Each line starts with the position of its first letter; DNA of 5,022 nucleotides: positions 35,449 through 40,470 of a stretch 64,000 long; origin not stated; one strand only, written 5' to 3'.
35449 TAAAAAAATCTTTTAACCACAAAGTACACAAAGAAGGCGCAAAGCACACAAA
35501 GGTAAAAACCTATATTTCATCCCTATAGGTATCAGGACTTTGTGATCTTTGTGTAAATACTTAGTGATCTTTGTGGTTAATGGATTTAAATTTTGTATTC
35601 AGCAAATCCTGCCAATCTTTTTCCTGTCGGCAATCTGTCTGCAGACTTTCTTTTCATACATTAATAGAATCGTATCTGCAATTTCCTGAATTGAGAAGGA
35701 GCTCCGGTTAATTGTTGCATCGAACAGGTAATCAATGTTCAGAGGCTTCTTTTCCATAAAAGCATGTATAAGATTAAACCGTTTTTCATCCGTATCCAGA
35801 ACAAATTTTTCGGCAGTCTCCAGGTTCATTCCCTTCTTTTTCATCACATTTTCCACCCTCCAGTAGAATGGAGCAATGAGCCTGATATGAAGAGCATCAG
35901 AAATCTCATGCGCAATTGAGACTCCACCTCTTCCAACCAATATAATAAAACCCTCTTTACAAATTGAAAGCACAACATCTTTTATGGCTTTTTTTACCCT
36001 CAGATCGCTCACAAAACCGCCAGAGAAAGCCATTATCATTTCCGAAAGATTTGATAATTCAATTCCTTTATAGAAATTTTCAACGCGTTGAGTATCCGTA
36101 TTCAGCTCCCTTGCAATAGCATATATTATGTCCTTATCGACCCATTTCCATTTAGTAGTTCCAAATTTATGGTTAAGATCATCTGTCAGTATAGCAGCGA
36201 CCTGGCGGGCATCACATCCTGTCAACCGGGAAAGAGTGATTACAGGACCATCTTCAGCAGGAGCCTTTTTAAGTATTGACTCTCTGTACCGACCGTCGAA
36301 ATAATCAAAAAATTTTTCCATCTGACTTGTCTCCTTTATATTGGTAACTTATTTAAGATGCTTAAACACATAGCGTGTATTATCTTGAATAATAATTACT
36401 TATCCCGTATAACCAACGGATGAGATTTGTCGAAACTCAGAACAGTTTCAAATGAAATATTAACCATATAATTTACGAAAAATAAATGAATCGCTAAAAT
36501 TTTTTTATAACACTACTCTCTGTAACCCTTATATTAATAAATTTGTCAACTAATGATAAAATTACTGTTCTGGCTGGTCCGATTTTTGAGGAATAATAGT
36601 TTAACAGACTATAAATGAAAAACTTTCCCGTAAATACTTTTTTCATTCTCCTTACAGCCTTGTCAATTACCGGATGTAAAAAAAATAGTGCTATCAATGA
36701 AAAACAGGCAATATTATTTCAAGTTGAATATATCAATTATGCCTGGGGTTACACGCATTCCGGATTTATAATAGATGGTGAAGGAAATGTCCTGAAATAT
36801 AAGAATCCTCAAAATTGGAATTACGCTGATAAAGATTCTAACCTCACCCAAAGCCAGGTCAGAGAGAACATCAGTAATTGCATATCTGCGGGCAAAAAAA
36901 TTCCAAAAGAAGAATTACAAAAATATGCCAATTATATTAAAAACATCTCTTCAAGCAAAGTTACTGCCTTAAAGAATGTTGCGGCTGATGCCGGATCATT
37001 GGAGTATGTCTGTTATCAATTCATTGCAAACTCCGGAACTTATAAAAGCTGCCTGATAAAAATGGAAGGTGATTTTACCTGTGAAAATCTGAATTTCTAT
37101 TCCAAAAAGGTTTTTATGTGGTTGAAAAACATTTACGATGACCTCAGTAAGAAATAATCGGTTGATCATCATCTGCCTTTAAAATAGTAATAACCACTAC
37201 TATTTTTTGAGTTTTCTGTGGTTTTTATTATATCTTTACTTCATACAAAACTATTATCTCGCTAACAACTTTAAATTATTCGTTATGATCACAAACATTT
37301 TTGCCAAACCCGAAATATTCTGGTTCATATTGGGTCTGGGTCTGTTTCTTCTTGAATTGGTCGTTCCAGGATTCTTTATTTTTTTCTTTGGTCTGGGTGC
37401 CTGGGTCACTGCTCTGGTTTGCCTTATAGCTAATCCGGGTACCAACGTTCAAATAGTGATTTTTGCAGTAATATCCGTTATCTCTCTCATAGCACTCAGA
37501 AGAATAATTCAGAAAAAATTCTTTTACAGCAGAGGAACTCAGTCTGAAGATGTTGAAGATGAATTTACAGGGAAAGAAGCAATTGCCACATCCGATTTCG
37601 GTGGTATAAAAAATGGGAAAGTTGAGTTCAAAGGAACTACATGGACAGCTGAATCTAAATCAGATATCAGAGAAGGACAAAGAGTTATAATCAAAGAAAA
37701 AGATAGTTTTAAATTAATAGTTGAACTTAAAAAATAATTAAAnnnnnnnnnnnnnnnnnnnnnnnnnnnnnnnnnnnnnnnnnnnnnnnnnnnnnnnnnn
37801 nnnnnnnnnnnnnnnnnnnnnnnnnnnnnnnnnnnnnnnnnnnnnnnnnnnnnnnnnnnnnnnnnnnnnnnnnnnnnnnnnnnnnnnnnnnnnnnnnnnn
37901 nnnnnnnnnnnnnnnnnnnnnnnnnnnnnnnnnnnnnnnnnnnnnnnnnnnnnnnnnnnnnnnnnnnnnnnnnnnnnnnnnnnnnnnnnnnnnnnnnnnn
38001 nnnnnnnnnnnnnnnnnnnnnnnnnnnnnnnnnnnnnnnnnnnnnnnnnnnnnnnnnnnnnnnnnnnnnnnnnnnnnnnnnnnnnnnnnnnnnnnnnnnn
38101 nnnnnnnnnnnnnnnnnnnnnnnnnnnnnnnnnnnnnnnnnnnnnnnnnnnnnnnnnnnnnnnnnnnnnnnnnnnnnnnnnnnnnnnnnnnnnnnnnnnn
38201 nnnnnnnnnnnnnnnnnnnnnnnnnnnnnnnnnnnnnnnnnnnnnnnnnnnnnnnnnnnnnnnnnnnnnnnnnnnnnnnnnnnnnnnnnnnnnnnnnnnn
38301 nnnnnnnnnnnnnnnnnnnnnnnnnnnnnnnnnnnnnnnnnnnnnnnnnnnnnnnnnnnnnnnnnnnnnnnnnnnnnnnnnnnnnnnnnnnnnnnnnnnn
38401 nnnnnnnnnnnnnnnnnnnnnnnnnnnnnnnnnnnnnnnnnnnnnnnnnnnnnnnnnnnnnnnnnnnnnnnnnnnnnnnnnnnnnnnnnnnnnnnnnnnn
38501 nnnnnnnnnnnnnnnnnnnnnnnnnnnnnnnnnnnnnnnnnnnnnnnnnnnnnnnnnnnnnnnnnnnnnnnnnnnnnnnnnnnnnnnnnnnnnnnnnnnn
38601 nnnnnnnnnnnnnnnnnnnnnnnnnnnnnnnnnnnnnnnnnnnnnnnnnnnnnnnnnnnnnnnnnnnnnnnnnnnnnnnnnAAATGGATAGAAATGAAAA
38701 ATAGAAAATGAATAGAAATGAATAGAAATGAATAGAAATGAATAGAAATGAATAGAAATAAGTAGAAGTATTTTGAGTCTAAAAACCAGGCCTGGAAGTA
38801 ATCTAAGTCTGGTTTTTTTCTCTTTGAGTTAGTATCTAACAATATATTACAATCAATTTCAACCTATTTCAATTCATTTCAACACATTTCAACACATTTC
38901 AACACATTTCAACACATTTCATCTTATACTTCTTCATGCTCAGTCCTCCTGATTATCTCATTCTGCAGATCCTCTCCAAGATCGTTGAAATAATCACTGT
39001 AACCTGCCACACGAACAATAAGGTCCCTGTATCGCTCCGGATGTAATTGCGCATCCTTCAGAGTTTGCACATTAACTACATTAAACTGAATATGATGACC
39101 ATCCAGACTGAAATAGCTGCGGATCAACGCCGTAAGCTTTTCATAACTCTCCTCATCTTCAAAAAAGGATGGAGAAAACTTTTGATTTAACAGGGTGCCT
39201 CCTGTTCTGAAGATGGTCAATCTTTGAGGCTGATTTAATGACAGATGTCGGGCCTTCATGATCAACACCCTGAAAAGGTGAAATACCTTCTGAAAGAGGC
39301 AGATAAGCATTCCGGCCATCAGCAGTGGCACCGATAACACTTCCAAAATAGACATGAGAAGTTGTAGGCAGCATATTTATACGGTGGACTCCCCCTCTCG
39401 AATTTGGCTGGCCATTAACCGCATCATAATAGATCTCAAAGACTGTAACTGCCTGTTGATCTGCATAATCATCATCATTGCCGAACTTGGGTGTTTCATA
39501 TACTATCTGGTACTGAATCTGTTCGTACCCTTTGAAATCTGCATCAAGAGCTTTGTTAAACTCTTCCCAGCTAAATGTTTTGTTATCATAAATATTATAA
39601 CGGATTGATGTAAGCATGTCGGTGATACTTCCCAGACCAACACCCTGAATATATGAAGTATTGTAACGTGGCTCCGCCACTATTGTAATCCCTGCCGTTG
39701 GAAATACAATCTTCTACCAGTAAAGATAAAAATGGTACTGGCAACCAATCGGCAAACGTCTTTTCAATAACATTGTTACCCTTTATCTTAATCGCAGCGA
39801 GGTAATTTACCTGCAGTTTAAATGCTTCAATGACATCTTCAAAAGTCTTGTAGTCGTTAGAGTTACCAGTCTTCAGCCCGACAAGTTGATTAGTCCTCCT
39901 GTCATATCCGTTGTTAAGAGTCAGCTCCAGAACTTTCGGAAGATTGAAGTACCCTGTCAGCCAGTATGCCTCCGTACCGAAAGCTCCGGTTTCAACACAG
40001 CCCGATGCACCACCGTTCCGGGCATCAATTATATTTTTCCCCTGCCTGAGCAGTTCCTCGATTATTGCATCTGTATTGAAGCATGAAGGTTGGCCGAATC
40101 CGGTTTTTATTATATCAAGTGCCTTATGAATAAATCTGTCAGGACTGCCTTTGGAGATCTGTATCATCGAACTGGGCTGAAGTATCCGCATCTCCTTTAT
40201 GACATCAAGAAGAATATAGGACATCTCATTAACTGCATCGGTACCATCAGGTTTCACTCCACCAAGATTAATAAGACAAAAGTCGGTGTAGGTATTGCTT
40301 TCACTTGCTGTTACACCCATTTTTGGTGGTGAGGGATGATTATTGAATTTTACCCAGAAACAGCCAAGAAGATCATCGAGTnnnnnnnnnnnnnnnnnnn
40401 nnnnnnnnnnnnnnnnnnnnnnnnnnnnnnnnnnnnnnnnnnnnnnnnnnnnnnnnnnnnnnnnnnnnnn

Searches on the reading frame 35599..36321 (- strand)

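Call 39: search_protein_families(library=pfam, proteins=[window:35599-36321:-], max_evalue=0.00001)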
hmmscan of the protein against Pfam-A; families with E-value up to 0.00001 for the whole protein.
window:35599-36321:- (240 aa): 1 family
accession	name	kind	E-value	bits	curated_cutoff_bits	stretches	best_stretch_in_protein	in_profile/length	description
PF13189.12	Cytidylate_kin2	-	1.1e-25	91.2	28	1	27-207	1-175/176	Cytidylate kinase-like family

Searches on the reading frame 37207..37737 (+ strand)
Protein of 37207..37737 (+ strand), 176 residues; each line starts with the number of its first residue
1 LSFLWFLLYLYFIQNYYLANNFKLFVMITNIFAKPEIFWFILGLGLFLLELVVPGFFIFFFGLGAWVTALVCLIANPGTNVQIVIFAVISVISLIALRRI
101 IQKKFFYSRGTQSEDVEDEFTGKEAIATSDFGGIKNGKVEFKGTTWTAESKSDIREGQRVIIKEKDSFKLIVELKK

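Call 39: search_protein_families(library=pfam, proteins=[window:37207-37737:+], max_evalue=0.00001)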
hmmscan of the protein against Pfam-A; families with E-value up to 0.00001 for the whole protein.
window:37207-37737:+ (176 aa): 1 family
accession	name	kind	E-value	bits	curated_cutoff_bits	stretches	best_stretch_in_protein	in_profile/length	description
PF01957.25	NfeD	-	3.4e-10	40.4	29.1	1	118-173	2-56/57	NfeD-like C-terminal, partner-binding domain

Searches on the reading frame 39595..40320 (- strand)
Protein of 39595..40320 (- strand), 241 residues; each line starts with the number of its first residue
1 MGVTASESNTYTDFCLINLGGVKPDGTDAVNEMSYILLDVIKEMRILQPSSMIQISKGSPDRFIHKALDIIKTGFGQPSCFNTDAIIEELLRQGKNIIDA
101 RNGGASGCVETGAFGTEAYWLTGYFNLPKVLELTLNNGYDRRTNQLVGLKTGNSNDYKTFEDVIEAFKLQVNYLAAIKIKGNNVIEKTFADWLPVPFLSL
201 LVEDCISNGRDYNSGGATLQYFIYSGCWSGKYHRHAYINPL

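Call 40: search_protein_families(library=pfam, proteins=[window:39595-40320:-], max_evalue=0.00001)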
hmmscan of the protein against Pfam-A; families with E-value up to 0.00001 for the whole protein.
window:39595-40320:- (241 aa): 1 family
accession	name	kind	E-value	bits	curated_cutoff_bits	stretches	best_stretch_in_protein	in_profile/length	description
PF02901.20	PFL-like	-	1.6e-72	245.5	24.3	1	5-221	328-543/647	Pyruvate formate lyase-like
